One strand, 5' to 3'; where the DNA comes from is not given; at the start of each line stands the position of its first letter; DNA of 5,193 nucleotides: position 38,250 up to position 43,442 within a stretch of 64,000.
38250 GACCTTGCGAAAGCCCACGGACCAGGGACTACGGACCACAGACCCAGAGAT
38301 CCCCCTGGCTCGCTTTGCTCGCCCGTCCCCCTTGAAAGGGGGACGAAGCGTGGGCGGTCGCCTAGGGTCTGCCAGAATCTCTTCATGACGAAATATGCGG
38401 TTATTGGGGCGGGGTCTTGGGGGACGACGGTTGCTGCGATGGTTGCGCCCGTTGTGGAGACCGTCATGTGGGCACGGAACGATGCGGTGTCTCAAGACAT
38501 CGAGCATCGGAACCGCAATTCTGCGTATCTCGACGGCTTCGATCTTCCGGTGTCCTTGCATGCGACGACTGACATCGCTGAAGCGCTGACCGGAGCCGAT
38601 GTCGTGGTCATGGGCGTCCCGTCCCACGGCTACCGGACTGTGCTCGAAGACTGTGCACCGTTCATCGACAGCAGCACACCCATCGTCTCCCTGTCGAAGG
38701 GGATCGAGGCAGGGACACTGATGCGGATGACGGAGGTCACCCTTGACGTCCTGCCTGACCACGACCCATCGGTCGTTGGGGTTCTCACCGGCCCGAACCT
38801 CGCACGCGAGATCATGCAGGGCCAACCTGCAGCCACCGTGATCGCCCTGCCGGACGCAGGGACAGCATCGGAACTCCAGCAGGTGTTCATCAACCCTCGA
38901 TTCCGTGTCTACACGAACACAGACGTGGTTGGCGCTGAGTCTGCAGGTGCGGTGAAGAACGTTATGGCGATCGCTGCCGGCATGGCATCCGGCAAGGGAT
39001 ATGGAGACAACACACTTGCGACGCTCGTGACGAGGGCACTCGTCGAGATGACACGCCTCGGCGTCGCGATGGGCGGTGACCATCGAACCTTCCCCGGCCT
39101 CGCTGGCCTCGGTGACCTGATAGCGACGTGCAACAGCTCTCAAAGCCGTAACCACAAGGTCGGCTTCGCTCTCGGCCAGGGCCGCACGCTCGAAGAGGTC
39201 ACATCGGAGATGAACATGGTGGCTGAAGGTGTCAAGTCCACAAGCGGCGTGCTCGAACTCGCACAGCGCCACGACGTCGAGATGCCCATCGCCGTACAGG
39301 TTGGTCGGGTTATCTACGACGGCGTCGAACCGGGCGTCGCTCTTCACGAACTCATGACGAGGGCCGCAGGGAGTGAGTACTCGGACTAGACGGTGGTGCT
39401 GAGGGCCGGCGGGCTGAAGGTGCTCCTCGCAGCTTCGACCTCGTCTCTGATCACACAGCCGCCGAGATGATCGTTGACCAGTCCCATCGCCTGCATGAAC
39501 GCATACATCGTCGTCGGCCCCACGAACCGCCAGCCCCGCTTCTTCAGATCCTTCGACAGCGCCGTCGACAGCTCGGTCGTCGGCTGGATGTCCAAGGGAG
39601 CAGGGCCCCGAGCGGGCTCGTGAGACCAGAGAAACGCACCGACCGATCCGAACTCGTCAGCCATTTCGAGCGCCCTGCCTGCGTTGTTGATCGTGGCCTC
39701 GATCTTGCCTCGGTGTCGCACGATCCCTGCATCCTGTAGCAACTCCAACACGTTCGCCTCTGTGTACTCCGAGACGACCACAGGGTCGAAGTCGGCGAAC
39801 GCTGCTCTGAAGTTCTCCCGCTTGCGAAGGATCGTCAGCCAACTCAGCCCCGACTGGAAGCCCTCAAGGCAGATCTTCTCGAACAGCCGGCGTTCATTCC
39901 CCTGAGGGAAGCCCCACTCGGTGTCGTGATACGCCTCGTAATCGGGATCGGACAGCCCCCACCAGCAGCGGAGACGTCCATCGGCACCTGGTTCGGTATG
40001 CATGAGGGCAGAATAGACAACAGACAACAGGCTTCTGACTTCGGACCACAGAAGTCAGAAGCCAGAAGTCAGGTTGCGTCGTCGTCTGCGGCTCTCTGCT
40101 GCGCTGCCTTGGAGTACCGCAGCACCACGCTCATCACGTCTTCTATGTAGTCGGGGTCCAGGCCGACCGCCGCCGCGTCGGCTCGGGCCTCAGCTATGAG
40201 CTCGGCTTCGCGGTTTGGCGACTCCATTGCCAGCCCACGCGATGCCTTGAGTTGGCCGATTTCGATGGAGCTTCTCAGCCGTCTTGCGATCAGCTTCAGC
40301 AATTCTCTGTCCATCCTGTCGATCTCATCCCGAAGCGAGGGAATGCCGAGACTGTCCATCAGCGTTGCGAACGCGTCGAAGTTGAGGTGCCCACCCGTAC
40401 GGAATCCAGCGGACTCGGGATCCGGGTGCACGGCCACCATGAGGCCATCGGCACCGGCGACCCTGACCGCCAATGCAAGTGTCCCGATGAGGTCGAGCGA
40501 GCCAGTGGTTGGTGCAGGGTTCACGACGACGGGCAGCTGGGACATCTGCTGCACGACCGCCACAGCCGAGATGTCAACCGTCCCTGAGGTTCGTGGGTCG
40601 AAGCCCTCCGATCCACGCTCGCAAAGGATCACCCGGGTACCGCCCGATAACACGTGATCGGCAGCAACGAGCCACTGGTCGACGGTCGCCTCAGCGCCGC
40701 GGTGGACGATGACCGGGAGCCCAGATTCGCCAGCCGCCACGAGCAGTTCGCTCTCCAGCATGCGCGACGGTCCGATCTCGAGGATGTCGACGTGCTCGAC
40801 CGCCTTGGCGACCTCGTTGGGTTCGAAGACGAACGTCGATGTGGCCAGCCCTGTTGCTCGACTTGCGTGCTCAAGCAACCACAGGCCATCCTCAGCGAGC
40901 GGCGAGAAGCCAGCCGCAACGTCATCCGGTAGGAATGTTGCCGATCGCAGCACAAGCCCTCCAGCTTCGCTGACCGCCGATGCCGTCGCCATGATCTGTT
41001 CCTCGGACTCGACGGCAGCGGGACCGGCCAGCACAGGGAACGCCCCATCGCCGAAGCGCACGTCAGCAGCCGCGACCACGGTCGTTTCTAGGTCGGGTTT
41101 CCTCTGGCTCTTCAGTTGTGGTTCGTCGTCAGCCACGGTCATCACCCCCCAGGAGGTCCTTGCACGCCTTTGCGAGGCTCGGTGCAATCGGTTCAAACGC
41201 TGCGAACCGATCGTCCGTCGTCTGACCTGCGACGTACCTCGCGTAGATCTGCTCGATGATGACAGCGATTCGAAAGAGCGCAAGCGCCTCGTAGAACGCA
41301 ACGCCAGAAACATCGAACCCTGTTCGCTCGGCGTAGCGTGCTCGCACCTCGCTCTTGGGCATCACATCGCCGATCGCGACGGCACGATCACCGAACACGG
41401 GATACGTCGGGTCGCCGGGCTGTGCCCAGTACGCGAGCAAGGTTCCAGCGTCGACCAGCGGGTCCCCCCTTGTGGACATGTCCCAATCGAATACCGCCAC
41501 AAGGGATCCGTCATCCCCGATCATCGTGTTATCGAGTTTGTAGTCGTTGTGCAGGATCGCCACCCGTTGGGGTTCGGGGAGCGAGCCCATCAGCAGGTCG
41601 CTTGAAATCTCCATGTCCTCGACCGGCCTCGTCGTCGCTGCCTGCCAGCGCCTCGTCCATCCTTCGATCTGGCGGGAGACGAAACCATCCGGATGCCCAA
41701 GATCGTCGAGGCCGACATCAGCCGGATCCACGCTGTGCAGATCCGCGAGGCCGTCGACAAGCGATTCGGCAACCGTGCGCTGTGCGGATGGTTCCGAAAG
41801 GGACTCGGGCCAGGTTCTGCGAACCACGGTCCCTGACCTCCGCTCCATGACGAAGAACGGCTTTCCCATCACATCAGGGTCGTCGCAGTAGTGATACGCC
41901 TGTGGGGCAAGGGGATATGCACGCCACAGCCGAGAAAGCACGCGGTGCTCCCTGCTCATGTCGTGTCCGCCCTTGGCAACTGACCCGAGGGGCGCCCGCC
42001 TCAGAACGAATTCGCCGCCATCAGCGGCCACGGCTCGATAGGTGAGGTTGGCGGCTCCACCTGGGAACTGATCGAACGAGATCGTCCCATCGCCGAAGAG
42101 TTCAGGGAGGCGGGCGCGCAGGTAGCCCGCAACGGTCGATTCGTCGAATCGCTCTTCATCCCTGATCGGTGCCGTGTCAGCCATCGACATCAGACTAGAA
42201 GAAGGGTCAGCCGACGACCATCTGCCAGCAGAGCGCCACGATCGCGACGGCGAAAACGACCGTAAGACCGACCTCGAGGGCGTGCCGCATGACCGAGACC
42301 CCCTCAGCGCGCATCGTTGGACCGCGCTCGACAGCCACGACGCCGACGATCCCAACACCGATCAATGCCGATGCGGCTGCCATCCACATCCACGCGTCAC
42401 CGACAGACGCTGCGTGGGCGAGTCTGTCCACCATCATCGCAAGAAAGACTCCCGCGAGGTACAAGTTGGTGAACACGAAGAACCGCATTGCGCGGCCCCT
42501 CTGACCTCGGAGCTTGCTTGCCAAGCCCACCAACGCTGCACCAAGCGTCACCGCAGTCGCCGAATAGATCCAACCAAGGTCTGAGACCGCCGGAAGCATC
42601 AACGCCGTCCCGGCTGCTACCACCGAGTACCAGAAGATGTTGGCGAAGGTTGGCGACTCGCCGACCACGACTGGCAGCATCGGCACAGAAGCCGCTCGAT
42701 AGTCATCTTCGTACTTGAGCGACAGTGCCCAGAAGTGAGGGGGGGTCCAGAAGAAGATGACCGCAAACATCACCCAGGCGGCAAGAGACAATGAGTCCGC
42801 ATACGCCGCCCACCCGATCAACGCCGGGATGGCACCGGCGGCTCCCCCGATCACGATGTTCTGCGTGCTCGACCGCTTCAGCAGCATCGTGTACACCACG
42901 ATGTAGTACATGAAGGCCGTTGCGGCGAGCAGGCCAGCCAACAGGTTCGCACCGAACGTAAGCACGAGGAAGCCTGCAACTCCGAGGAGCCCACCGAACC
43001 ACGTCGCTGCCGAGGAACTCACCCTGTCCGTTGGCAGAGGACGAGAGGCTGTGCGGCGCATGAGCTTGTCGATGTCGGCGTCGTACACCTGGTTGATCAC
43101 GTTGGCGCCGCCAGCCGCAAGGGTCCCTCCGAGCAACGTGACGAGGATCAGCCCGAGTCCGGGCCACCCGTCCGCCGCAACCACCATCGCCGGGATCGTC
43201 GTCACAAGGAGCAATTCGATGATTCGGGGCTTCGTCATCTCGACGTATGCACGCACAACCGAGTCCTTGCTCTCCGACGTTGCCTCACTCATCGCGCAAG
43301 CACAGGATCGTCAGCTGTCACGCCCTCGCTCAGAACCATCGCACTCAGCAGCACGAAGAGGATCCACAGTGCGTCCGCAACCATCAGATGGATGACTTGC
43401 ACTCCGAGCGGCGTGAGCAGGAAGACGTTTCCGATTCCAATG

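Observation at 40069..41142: Catalytically dead DAHP-synthase scaffold fused to an apparently intact chorismate mutase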

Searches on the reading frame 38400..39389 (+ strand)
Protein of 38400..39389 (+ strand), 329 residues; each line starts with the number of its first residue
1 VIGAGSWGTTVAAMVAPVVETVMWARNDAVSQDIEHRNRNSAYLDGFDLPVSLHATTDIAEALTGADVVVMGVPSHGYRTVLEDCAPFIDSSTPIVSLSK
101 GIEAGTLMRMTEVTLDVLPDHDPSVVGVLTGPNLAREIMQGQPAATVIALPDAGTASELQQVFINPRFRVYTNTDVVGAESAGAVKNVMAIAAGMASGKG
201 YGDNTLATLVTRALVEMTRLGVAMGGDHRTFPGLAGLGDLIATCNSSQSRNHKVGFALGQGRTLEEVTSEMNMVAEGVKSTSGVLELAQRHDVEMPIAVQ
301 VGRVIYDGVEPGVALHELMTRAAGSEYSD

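Call 40: search_protein_families(library=pfam, proteins=[window:38400-39389:+], max_evalue=0.00001)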
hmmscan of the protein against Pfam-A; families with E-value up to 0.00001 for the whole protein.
window:38400-39389:+ (329 aa): 4 families
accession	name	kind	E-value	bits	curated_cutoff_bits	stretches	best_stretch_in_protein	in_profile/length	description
PF07479.19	NAD_Gly3P_dh_C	-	8e-52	175.6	25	1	175-314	1-140/142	NAD-dependent glycerol-3-phosphate dehydrogenase C-terminus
PF01210.29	NAD_Gly3P_dh_N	-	4e-45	154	23.1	1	1-153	4-155/158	NAD-dependent glycerol-3-phosphate dehydrogenase N-terminus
PF20618.3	GPD_NAD_C_bact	-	7.9e-22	78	27.6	1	235-301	1-66/66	Bacterial GPD, NAD-dependent C-terminal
PF02558.23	ApbA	-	1.5e-06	28.4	22.2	1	1-108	3-109/150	Ketopantoate reductase PanE/ApbA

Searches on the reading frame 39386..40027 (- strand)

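Call 40: search_protein_families(library=pfam, proteins=[window:39386-40027:-], max_evalue=0.00001)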
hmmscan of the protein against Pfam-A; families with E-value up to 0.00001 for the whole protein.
window:39386-40027:- (213 aa): 1 family
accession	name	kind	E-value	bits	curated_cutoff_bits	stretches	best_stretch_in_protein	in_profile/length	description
PF03352.18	Adenine_glyco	-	6.6e-69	231.7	25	1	23-192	1-175/177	Methyladenine glycosylase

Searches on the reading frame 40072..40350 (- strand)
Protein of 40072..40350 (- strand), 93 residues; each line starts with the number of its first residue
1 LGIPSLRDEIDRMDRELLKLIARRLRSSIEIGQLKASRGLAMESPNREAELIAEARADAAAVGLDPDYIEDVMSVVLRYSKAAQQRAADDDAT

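Call 63: search_solved_structures(query=window:40072-40350:-, max_evalue=1, show_alignments=0)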
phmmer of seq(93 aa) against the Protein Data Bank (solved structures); distinct sequences matched with E-value up to 1: 28.
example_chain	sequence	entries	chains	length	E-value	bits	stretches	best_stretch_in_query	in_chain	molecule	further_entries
2d8d_A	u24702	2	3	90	5.8e-08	36.3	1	3-60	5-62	phospho-2-dehydro-3-deoxyheptonate aldolase/chorismate mutase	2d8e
3rmi_A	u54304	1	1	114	4.5e-06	30.3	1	5-78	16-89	Chorismate mutase protein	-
3hgw_C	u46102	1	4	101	1.5e-05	28.6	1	2-84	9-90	Salicylate biosynthesis protein pchB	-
2h9c_A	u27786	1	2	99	2.4e-05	28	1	2-83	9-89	Salicylate biosynthesis protein pchB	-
2h9d_A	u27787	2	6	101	2.5e-05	28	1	2-83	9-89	Salicylate biosynthesis protein pchB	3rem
3ret_A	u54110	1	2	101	8.6e-05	26.3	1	2-83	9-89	Salicylate biosynthesis protein pchB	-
3hgx_A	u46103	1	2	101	8.8e-05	26.2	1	2-83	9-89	Salicylate biosynthesis protein pchB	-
5mpv_D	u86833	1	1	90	9.7e-05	26.1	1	3-65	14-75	Intracellular chorismate mutase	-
1ybz_A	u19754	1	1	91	0.00018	25.2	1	5-55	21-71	chorismate mutase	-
1ecm_A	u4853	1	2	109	0.00021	25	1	5-86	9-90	ENDO-OXABICYCLIC TRANSITION STATE ANALOGUE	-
5vht_A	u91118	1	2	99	0.0003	24.5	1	5-86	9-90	Chorismate Mutase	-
2qbv_A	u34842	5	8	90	0.00031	24.5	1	3-52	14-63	CHORISMATE MUTASE | RV0948C/MT0975 | Intracellular chorismate mutase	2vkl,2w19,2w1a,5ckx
6ygt_AAA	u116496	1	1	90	0.00042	24.1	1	3-52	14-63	Intracellular chorismate mutase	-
5hub_A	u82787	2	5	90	0.0005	23.8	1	3-59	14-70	Chorismate mutase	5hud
3nvt_A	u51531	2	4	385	0.0015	22.3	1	3-54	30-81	3-deoxy-D-arabino-heptulosonate 7-phosphate synthase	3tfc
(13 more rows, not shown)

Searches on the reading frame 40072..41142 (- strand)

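Call 4: search_protein_families(library=pfam, proteins=[window:40072-41142:-], max_evalue=1)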
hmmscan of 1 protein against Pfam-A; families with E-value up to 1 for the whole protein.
window:40072-41142:- (357 aa): 2 families
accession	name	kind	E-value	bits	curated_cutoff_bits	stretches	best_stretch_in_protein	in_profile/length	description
PF00793.26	DAHP_synth_1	-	3.8e-34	118.2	25.5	1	24-261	6-257/270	DAHP synthetase I family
PF01817.26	CM_2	-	8.8e-19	67.9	27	1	270-349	1-80/80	Chorismate mutase type II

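Call 5: search_protein_families(library=ncbifam, proteins=[window:40072-41142:-], max_evalue=1)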
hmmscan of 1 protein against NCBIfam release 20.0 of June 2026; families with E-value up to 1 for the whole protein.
window:40072-41142:- (357 aa): 27 families (the best 25 are shown)
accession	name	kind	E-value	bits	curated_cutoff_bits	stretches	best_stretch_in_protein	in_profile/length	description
NF006421.0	PRK08673.1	subfamily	2.2e-65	221.1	335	1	11-265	71-326/338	3-deoxy-7-phosphoheptulonate synthase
NF009239.0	PRK12595.1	equivalog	3.5e-64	217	279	2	5-265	89-350/360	bifunctional 3-deoxy-7-phosphoheptulonate synthase/chorismate mutase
TIGR01361.1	DAHP_synth_Bsub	equivalog_domain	5.5e-60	202.9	267.75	1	17-265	8-257/260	3-deoxy-7-phosphoheptulonate synthase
NF009933.0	PRK13396.1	subfamily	9.6e-50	169.5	486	1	26-279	92-346/352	3-deoxy-7-phosphoheptulonate synthase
NF041229.1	BagF_FevY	exception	8.5e-46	156.7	700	1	14-246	70-303/340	phospho-2-dehydro-3-deoxyheptonate aldolase BagF/FevY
NF008400.0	PRK11199.1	equivalog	5e-19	68.5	273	1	268-350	6-88/374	bifunctional chorismate mutase/prephenate dehydrogenase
TIGR01799.1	CM_T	equivalog_domain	3.6e-18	65.5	95.9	1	269-346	3-80/83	chorismate mutase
TIGR01791.2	CM_archaeal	equivalog_domain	2.8e-15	56.1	66.95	1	269-348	3-82/83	chorismate mutase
TIGR01362.1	KDO8P_synth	equivalog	3.5e-15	55.9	314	1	84-265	59-249/258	3-deoxy-8-phosphooctulonate synthase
TIGR01795.1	CM_mono_cladeE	equivalog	4.4e-14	52.8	107.55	1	268-355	6-93/94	chorismate mutase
NF003543.0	PRK05198.1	equivalog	7.8e-14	51.3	242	1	83-265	73-264/273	3-deoxy-8-phosphooctulonate synthase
NF006691.0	PRK09239.1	equivalog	9e-14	51.5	120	1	267-354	12-99/108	chorismate mutase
TIGR01803.1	CM-like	subfamily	1.4e-13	50.8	73.35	1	269-339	3-73/82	chorismate mutase family protein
NF004925.0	PRK06285.1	equivalog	8.4e-12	45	77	1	270-352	12-94/99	chorismate mutase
NF005475.0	PRK07075.1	equivalog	1.5e-09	37.9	126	1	266-348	12-93/105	isochorismate lyase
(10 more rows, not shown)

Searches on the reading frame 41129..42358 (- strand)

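Call 40: search_protein_families(library=pfam, proteins=[window:41129-42358:-], max_evalue=0.00001)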
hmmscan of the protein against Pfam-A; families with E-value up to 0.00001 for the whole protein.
window:41129-42358:- (409 aa): 1 family
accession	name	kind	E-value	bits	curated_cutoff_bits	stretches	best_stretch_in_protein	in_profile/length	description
PF01636.29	APH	-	6.5e-45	154.2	23.2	1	97-319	4-221/239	Phosphotransferase enzyme family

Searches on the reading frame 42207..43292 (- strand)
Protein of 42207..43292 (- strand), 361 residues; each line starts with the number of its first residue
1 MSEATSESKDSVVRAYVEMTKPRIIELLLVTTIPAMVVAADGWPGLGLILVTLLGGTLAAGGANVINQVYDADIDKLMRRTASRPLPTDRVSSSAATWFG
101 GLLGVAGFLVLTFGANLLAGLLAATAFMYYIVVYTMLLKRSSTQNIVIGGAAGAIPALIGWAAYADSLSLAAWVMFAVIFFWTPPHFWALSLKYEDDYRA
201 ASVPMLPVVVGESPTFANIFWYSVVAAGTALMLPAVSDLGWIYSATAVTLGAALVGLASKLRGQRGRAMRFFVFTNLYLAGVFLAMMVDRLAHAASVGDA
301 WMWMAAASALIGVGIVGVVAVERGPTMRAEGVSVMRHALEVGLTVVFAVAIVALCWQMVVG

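Call 40: search_protein_families(library=pfam, proteins=[window:42207-43292:-], max_evalue=0.00001)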
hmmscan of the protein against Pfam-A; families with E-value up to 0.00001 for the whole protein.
window:42207-43292:- (361 aa): 1 family
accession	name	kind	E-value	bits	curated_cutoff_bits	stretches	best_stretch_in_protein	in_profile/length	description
PF01040.23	UbiA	-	4.5e-60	203.5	34.2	1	28-275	1-247/250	UbiA prenyltransferase family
